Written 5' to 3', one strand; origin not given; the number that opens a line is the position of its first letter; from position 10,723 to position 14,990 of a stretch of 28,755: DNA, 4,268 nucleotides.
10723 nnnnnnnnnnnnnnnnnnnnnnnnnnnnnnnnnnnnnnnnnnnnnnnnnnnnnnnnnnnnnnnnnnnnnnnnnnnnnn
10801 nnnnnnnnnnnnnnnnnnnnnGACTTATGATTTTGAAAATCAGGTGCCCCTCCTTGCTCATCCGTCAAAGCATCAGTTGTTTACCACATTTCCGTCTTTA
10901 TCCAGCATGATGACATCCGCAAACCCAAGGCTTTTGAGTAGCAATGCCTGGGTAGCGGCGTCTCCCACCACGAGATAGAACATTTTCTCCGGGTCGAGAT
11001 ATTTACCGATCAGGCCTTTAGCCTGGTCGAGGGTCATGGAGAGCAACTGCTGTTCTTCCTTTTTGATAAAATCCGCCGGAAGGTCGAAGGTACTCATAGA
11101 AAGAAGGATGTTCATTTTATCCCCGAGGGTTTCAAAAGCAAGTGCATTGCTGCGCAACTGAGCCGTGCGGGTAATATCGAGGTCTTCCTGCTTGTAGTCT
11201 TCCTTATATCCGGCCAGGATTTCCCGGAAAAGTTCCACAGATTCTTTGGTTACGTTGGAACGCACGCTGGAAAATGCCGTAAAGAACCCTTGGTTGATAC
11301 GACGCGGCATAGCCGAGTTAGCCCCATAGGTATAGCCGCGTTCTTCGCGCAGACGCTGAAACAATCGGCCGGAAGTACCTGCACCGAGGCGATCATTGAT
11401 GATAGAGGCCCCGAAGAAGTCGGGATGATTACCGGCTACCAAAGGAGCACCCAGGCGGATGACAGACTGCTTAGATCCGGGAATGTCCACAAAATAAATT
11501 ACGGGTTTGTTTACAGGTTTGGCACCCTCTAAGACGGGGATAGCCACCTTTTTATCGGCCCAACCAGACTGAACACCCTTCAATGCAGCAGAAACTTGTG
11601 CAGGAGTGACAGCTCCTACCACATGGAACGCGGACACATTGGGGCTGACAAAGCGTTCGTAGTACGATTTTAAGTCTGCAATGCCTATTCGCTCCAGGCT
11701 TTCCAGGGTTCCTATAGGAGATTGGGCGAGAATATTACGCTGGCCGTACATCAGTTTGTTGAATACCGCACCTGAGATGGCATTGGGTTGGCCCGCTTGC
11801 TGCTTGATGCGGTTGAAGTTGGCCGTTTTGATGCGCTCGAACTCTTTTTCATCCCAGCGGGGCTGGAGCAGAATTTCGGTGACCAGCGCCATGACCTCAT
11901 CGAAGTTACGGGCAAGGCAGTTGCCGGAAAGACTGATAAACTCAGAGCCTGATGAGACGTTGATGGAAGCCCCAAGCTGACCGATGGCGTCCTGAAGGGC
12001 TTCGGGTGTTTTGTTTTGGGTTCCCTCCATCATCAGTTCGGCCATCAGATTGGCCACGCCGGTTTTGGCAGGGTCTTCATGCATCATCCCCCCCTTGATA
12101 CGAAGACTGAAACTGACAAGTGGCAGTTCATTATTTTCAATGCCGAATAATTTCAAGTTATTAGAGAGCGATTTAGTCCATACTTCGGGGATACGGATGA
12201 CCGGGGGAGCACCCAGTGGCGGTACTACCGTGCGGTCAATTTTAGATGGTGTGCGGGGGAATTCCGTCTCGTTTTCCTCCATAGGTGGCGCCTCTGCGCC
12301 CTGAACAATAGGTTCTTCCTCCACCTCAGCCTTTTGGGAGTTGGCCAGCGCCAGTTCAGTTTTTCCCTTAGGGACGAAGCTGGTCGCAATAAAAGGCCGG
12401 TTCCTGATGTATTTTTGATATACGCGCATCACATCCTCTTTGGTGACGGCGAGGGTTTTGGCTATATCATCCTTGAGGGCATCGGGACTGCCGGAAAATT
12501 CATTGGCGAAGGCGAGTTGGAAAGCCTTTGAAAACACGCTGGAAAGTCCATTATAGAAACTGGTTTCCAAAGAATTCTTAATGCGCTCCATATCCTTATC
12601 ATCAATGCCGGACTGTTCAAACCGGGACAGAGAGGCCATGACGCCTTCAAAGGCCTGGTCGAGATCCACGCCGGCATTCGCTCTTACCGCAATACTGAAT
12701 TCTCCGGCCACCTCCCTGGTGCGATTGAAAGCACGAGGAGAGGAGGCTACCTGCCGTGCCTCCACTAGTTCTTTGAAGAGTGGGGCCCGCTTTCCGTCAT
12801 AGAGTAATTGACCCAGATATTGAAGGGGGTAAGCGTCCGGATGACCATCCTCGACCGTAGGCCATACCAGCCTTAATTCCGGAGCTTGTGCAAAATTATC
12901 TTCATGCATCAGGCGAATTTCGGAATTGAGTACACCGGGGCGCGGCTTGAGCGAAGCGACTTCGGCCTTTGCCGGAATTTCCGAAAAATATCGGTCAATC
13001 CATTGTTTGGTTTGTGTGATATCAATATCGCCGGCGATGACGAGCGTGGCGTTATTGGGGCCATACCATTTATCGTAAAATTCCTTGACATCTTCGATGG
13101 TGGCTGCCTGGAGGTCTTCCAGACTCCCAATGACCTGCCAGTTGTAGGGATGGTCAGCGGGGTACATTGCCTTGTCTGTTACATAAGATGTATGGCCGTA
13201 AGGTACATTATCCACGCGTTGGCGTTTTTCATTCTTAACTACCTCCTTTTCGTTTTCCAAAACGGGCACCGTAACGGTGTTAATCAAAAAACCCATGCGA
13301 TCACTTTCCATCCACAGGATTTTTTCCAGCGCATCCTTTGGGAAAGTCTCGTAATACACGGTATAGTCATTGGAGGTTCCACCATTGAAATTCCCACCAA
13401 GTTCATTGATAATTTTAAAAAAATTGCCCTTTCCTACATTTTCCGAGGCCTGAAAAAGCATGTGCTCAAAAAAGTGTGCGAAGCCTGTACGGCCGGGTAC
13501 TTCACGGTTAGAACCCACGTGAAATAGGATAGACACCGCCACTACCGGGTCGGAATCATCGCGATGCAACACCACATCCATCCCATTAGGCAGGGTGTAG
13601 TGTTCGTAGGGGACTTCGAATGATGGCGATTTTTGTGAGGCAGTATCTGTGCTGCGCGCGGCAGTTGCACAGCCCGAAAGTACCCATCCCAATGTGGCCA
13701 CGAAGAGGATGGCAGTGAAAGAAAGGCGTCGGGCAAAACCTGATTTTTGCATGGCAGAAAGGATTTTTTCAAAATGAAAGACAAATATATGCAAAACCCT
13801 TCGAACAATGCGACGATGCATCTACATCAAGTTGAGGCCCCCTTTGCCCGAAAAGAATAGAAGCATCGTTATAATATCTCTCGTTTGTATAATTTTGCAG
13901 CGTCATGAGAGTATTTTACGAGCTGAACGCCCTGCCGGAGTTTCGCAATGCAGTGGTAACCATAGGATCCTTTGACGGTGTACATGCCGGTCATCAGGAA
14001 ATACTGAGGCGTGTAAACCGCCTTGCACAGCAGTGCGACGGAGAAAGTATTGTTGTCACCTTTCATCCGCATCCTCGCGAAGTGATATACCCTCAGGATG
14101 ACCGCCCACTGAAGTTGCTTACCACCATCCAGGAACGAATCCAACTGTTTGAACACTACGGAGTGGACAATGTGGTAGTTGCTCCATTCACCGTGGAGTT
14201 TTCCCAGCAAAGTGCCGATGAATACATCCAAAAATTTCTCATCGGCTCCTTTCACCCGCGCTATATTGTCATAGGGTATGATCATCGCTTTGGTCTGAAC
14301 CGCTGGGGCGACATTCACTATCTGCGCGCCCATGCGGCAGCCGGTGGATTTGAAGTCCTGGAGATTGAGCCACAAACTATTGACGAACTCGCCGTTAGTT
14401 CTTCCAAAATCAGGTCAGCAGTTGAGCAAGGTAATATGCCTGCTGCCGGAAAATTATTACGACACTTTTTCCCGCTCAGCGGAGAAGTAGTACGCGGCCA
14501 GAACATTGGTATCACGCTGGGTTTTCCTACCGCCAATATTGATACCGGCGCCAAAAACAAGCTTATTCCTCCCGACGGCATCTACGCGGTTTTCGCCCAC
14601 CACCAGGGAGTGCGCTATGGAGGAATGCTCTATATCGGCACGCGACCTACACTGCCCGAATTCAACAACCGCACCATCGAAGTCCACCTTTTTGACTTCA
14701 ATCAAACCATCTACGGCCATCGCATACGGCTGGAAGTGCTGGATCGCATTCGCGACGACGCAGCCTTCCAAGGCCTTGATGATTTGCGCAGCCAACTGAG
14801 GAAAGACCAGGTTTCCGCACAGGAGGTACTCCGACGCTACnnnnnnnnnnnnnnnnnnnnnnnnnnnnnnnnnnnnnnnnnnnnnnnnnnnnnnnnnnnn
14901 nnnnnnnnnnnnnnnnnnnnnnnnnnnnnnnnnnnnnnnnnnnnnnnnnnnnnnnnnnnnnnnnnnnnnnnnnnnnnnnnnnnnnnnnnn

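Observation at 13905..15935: In-frame fusion of a complete RibF (riboflavin kinase/FAD synthetase) to a complete GT2 glycosyltransferase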

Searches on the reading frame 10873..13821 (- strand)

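Call 33: search_protein_families(library=pfam, proteins=[window:10873-13821:-], max_evalue=0.00001)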
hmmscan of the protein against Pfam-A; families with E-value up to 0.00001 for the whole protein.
window:10873-13821:- (982 aa): 2 families
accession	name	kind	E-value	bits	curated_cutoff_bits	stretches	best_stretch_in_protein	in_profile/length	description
PF05193.26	Peptidase_M16_C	-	2.9e-63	213.4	23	2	240-418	2-181/181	Peptidase M16 inactive domain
PF00675.25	Peptidase_M16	-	5.8e-33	114.3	22.3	2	83-171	2-90/149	Insulinase (Peptidase family M16)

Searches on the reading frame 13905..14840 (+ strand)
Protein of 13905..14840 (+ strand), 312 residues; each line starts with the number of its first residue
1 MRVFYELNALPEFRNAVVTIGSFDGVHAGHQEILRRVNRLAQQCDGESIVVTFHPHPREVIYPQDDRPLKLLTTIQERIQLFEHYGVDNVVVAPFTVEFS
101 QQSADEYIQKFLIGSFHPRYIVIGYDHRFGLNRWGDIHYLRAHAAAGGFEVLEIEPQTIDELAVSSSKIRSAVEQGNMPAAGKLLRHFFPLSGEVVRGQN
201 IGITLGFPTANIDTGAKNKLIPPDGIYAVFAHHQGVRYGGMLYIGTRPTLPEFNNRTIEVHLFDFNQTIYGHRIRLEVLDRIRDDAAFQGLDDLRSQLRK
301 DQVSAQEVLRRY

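Call 55: search_solved_structures(query=window:13905-14840:+, max_evalue=1e-10)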
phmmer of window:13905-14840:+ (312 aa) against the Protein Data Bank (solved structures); distinct sequences matched with E-value up to 1e-10: 9.
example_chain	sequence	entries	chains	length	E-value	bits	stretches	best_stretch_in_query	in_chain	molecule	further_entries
1mrz_A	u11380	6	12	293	2.1e-43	152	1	17-308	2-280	Riboflavin kinase/FMN adenylyltransferase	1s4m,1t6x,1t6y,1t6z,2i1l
4uzf_A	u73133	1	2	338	8.6e-43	150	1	2-305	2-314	RIBOFLAVIN BIOSYNTHESIS PROTEIN RIBF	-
3op1_A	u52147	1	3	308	1.1e-42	149.6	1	15-302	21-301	Macrolide-efflux protein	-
5fo0_A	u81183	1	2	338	1.4e-42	149.2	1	2-305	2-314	RIBOFLAVIN BIOSYNTHESIS PROTEIN RIBF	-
2x0k_A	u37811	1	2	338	2.6e-42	148.4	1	2-305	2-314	RIBOFLAVIN BIOSYNTHESIS PROTEIN RIBF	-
4uze_A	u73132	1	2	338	3e-42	148.2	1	2-305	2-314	RIBOFLAVIN BIOSYNTHESIS PROTEIN RIBF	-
3zug_A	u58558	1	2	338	6.9e-42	147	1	2-305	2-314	RIBOFLAVIN BIOSYNTHESIS PROTEIN RIBF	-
5fo1_A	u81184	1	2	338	8.7e-42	146.7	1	2-305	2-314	RIBOFLAVIN BIOSYNTHESIS PROTEIN RIBF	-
5fnz_A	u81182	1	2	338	1.2e-41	146.1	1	2-305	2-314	RIBOFLAVIN BIOSYNTHESIS PROTEIN RIBF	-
